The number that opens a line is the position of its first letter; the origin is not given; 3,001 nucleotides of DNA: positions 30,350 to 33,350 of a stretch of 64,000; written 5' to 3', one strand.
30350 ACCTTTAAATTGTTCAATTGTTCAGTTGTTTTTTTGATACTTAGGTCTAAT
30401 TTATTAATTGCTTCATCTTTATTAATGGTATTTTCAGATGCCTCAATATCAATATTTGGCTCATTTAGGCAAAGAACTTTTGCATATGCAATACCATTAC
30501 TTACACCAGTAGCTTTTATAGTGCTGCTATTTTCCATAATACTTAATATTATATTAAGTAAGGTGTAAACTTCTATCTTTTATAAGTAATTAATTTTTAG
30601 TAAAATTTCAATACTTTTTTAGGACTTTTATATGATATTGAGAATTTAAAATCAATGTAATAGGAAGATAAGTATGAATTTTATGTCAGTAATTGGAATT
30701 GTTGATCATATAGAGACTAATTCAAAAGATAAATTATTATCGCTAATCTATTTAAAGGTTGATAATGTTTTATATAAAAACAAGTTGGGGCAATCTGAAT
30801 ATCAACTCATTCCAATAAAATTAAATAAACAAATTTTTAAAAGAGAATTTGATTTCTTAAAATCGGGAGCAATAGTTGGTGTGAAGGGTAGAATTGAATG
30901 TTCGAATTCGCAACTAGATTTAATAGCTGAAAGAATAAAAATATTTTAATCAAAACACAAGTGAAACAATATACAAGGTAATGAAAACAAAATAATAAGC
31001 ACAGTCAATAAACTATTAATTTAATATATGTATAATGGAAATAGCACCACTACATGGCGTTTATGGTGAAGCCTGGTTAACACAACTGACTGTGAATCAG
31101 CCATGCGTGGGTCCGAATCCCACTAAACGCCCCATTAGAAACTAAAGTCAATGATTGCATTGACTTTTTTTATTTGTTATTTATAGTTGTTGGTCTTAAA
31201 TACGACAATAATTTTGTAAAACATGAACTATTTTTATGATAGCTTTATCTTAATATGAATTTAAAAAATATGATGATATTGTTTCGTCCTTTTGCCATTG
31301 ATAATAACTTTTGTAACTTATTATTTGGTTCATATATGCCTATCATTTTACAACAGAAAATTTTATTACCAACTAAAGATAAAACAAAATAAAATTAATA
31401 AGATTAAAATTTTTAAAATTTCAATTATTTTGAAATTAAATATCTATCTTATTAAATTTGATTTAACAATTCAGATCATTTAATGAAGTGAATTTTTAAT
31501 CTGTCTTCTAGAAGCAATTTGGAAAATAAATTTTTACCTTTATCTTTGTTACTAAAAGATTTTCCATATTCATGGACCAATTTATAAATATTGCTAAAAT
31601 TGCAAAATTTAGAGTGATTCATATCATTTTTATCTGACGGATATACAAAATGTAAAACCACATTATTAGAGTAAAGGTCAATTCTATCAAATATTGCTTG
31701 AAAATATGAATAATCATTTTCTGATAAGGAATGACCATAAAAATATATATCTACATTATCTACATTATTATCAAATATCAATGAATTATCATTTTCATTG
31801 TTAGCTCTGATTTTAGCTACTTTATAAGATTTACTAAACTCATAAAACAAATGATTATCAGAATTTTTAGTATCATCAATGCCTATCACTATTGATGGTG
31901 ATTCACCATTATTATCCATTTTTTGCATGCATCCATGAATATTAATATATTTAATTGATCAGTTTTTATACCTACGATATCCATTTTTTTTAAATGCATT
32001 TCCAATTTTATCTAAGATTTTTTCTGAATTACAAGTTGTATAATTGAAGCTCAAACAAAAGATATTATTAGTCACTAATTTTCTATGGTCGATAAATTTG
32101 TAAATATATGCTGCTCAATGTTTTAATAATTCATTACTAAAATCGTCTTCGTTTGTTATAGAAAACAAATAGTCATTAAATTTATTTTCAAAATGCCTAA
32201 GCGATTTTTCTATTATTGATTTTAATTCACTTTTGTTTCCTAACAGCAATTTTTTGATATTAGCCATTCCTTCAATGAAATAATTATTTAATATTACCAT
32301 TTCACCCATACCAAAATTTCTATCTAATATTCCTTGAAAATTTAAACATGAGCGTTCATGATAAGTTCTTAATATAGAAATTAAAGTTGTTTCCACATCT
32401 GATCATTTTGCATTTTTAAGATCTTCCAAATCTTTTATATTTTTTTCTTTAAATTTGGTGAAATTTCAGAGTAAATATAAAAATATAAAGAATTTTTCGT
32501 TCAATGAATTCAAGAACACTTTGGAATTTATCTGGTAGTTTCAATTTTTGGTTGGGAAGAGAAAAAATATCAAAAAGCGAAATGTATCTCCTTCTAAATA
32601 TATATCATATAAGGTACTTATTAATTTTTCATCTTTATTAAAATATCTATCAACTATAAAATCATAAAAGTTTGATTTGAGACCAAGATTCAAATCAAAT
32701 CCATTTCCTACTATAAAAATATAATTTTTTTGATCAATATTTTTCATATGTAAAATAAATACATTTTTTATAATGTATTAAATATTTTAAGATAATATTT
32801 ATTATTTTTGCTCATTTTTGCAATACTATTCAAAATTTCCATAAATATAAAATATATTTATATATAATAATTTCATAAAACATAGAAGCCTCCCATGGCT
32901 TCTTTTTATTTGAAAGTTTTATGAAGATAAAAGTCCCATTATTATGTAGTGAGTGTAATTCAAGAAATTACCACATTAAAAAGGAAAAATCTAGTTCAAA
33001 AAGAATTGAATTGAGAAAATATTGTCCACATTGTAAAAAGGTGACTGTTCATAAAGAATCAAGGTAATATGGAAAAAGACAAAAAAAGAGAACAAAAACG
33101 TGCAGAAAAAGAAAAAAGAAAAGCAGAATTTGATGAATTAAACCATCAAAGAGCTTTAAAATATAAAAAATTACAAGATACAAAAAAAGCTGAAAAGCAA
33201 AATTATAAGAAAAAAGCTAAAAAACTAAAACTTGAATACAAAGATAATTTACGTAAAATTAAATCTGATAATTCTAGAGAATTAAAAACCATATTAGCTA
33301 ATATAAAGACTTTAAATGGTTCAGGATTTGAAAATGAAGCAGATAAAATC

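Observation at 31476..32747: Lone AbiH-family abortive-infection-like gene in the tRNA-His / rpmG gap of a Mollicute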

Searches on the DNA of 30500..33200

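Call 10: search_rna_families(source=window, start=30500, end=33200, threshold=evalue, max_evalue=1)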
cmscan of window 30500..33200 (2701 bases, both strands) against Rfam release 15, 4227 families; matches with E-value up to 1: 2.
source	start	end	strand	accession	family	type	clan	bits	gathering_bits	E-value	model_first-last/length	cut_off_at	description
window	31057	31131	+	RF00005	tRNA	Gene; tRNA;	CL00001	56.8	29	5.5e-11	1-71/71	no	tRNA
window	31057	31132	-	RF04354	Plastid-ycf2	Cis-reg;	-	24.2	65.7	0.059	1-75/75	no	Plastid-ycf2 5UTR RNA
